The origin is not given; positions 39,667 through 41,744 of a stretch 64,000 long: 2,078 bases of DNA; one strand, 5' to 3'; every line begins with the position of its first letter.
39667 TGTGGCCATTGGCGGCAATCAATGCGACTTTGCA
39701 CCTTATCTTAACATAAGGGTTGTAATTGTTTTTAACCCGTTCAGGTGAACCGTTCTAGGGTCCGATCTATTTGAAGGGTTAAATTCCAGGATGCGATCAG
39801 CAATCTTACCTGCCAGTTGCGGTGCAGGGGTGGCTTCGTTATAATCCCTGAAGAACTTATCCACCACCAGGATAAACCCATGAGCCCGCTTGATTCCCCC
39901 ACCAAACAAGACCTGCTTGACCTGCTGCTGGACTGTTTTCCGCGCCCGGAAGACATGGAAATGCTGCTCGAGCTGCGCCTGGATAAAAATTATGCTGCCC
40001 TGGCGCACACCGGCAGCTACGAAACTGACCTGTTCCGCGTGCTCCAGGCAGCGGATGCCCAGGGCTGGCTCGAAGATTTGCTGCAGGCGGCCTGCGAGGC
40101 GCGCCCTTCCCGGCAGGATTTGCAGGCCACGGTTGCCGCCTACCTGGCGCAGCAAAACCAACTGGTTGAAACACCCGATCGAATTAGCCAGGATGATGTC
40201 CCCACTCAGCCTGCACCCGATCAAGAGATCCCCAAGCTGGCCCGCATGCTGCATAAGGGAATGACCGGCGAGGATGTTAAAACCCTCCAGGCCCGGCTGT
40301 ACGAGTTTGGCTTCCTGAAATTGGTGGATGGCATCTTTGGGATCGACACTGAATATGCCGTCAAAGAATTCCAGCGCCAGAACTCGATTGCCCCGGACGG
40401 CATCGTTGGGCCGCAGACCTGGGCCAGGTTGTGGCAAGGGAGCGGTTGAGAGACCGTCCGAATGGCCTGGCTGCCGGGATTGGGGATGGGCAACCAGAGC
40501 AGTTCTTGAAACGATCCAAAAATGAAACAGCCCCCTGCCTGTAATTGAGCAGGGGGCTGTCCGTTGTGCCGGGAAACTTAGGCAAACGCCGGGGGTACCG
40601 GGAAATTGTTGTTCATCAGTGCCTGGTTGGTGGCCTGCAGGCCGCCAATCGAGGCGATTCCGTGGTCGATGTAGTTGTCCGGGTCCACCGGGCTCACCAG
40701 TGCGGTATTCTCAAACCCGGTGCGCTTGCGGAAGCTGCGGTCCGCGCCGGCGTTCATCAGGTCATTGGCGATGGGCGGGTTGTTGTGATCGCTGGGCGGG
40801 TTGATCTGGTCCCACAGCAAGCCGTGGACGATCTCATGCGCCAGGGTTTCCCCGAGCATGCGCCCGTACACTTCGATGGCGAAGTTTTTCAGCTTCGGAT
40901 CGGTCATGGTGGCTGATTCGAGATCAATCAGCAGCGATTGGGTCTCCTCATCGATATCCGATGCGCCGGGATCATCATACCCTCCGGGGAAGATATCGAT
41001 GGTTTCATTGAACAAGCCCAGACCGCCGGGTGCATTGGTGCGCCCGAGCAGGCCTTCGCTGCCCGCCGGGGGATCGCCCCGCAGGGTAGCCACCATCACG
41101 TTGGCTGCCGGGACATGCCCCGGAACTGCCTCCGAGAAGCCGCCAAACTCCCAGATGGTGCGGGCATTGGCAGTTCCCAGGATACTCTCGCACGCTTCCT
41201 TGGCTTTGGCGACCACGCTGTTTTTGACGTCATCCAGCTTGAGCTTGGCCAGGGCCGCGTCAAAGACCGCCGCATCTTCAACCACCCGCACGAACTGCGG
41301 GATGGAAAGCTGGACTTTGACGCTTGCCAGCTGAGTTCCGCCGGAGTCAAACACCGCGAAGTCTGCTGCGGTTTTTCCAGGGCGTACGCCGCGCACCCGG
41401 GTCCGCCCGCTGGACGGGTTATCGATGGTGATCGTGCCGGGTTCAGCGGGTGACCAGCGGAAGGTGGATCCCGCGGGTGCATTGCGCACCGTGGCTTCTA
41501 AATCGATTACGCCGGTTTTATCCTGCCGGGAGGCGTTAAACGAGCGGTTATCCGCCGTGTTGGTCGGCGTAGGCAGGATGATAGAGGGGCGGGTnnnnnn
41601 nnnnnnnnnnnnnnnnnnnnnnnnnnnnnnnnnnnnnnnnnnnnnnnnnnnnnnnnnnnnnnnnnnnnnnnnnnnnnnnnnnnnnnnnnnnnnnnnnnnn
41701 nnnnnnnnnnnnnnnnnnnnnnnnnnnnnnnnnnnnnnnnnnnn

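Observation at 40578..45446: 1622-aa orphan protein combining a DNA-binding HhH, a glycine-zipper segment and a C-terminal HExxH metallopeptidase motif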

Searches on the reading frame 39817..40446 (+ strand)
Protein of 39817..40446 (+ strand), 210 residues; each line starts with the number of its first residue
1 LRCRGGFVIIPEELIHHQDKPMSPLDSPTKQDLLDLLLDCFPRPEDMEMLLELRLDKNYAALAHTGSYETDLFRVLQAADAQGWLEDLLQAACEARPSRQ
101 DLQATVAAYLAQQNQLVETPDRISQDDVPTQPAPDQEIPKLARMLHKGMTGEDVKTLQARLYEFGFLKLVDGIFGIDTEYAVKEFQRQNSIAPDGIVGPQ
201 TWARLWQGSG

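Call 8: search_protein_families(library=pfam, proteins=[window:39817-40446:+], max_evalue=0.01)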
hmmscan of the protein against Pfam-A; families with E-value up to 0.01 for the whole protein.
window:39817-40446:+ (210 aa): 3 families
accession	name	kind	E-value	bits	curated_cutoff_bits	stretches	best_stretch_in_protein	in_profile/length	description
PF01471.23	PG_binding_1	-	7.7e-20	71.3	23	1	150-205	1-57/57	Putative peptidoglycan binding domain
PF19955.5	EAD1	-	1.1e-15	58.3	24.2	1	25-109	3-89/90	Effector-associated domain 1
PF09374.15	PG_binding_3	-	0.0025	18.4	24.6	0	185-204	6-30/76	Predicted Peptidoglycan domain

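Call 9: search_protein_families(library=padloc, proteins=[window:39817-40446:+], max_evalue=1)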
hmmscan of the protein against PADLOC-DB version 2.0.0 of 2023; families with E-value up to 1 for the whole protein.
window:39817-40446:+ (210 aa): 0 families

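Call 10: search_protein_families(library=phrogs, proteins=[window:39817-40446:+], max_evalue=1)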
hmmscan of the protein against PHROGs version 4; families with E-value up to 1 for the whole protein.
window:39817-40446:+ (210 aa): 14 families
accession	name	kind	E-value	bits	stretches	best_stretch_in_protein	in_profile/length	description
phrog_2649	-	lysis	1.3e-17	65.6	1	83-205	129-235/261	endolysin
phrog_1493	-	lysis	5.4e-17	63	1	117-208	214-308/394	endolysin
phrog_1224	-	head and packaging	1.6e-13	51.7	1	144-208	3-67/438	endolysin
phrog_1512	-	lysis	5.4e-10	40.8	1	125-205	152-242/314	endolysin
phrog_17214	-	lysis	2.4e-09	38.3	1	93-206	186-313/322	endolysin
phrog_880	-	lysis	1.1e-07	32.6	1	98-205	323-431/435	endolysin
phrog_6707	-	lysis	4.4e-07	30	1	148-205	182-242/311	endolysin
phrog_16428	-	lysis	3.8e-06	26.9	1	168-205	481-518/520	endolysin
phrog_14988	-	other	0.0061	17.3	1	175-207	233-268/272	peptidase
phrog_6219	-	lysis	0.0077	16.8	1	114-204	203-306/326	endolysin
phrog_7685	-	integration and excision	0.076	13.5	1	170-207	14-51/240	integrase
phrog_9589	-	lysis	0.093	13.6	1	128-190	187-251/281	endolysin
phrog_23452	-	unknown function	0.23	12.6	1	170-204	86-120/135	-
phrog_14712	-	moron, auxiliary metabolic gene and host takeover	0.29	11.3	1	181-206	194-219/322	chitinase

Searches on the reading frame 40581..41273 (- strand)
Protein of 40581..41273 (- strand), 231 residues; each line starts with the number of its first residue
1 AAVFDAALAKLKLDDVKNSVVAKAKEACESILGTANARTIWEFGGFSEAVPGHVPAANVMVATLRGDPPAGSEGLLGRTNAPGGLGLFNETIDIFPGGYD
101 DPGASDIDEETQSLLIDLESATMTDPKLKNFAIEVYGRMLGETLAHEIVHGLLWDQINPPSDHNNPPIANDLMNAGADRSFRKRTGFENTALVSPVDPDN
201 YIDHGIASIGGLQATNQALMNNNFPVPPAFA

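Call 66: find_homologous_proteins(query=window:40581-41273:-, max_evalue=0.001)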
Query window:40581-41273:- (231 aa): 13 proteins with E <= 0.001 among 549 candidates.
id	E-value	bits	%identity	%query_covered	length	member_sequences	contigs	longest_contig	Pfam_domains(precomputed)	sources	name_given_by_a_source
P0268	6.1e-93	329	62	100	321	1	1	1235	-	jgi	jgi:hypothetical protein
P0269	2.3e-78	281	58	98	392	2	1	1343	-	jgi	jgi:hypothetical protein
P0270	1.2e-72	263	53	97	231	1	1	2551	-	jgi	jgi:hypothetical protein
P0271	1.7e-71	259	61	84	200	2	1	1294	-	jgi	jgi:hypothetical protein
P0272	9.6e-71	256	55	100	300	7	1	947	-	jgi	jgi:hypothetical protein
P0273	1.1e-65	240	61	82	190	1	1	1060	-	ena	-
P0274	7.6e-63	231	58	78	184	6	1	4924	-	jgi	jgi:hypothetical protein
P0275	1.7e-62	229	58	78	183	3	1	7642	-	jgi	jgi:hypothetical protein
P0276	5.7e-51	192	63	62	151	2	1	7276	-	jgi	-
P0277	5.3e-41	159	52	71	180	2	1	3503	-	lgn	-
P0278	8.9e-33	132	38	99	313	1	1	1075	-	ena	-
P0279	2.6e-19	88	41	59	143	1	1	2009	-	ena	-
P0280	3.7e-11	61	39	48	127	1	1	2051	-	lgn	-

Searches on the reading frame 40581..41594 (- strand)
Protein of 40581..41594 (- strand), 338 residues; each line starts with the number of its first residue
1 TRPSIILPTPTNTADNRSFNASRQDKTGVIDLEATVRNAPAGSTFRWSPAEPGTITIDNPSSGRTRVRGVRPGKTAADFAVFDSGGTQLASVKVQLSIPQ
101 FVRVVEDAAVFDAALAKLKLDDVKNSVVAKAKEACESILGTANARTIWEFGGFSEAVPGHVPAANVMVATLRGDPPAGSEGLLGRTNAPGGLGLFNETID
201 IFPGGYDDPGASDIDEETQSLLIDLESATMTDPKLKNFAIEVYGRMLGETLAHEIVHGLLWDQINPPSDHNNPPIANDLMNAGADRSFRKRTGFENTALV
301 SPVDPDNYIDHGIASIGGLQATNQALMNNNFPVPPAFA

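Call 37: predict_structure(alignment_id=A3)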
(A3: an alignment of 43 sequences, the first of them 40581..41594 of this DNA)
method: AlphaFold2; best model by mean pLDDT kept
length: 338 residues; sequences in the alignment: 43
mean_pLDDT: 95.7   pTM: 0.93
mean pLDDT of the five models: 95.7, 94.9, 94.6, 93.7, 93.6
residues with pLDDT >= 90: 312; 70-90: 25; 50-70: 1; < 50: 0
segments of 3 or more residues with pLDDT < 50: none
pLDDT, mean of each block of 10 residues (from residue 1): 94 98 98 98 98 98 98 98 98 98 98 96 98 98 98 97 97 95 92 87 90 88 90 96 98 97 90 97 95 96 96 98 97 96
secondary structure, 60 per line:
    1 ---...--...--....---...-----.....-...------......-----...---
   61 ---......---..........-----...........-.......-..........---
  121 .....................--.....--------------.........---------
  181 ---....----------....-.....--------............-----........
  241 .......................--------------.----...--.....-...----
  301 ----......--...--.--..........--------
elements in order: E4-6 H14-17 E29-33 E35-37 E44-49 E55-57 E64-69 E73-82 E88-98 E100-106 H108-117 H121-141 E144-148 E166-171 E184-187 E198-201 H203-207 H216-227 H233-263 H288-292 E294-296 E308-310 H321-330

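Call 40: fold_search(model_id=the predicted structure, library=pdb)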
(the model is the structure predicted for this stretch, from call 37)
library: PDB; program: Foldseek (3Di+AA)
matches with E <= 10: 1546; with E <= 0.001: 1
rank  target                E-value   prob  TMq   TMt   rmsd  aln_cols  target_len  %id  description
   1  2yrl_MODEL_1_A        9.1e-04  1.00  0.18  0.53   2.8        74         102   16  Solution structure of the PKD domain from KIAA 1837 protein (released 2007-10-02)
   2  7omt_A                1.9e-03  0.90  0.17  0.12   9.9       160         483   13  Crystal structure of ProMacrobody 21 with bound maltose (released 2022-05-04)
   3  9fly_A                2.1e-03  1.00  0.19  0.08  10.2        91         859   13  CryoEM structure of the base (4151-5009) in the grappling hook protein A (GhpA) in the bacterium Aureispira sp. CCB-QB (released 2024-10-16)
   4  6s5w_B                2.1e-03  1.00  0.17  0.43   4.2        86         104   23  Structure of Rib domain 'Rib Long' from Lactobacillus acidophilus (released 2019-12-11)
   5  8s83_A                3.4e-03  1.00  0.15  0.40   4.9        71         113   20  Domains 3 and 6 of Sap S-layer protein from Bacillus anthracis (released 2024-11-20)
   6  3j9f_9                3.6e-03  1.00  0.18  0.52   4.6       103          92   16  Poliovirus complexed with soluble, deglycosylated poliovirus receptor (Pvr) at 4 degrees C (released 2015-02-11)
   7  8iua_A                3.6e-03  0.38  0.17  0.12  18.4       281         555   12  Crystal structure of GH66 endodextranase from Flavobacterium johnsoniae in complex with isomaltose (released 2023-06-14)
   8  7uww_A                5.5e-03  1.00  0.19  0.10   2.9        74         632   15  Sas6 with alpha-cyclodextrin (released 2023-06-14)
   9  2e7m_MODEL_1_A        7.8e-03  1.00  0.17  0.46   3.0        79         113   13  Solution structure of the PKD domain (329-428) from human KIAA0319 (released 2007-07-17)
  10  8s83_B                7.8e-03  1.00  0.15  0.43   4.8        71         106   20  Domains 3 and 6 of Sap S-layer protein from Bacillus anthracis (released 2024-11-20)
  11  4aq1_C                7.8e-03  1.00  0.18  0.11   5.0       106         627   14  Structure of the SbsB S-layer protein of Geobacillus stearothermophilus PV72p2 in complex with nanobody KB6 (released 2012-06-13)
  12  3m88_B                7.8e-03  0.99  0.15  0.43   6.1        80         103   19  Crystal structure of the cysteine protease inhibitor, EhICP2, from Entamoeba histolytica (released 2011-02-02)
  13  7d56_B                7.8e-03  0.94  0.17  0.10   8.0       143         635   14  Structure of the peptidylarginine deiminase type III (PAD3) in complex with Cl-amidine (released 2021-06-02)
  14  4r83_B                7.8e-03  0.63  0.16  0.12  13.6       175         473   10  Crystal structure of Sialyltransferase from Photobacterium damsela (released 2014-12-03)
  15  6hd8_A                8.3e-03  0.85  0.21  0.16   6.6       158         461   10  Crystal structure of the potassium channel MtTMEM175 in complex with a Nanobody-MBP fusion protein (released 2019-08-28)
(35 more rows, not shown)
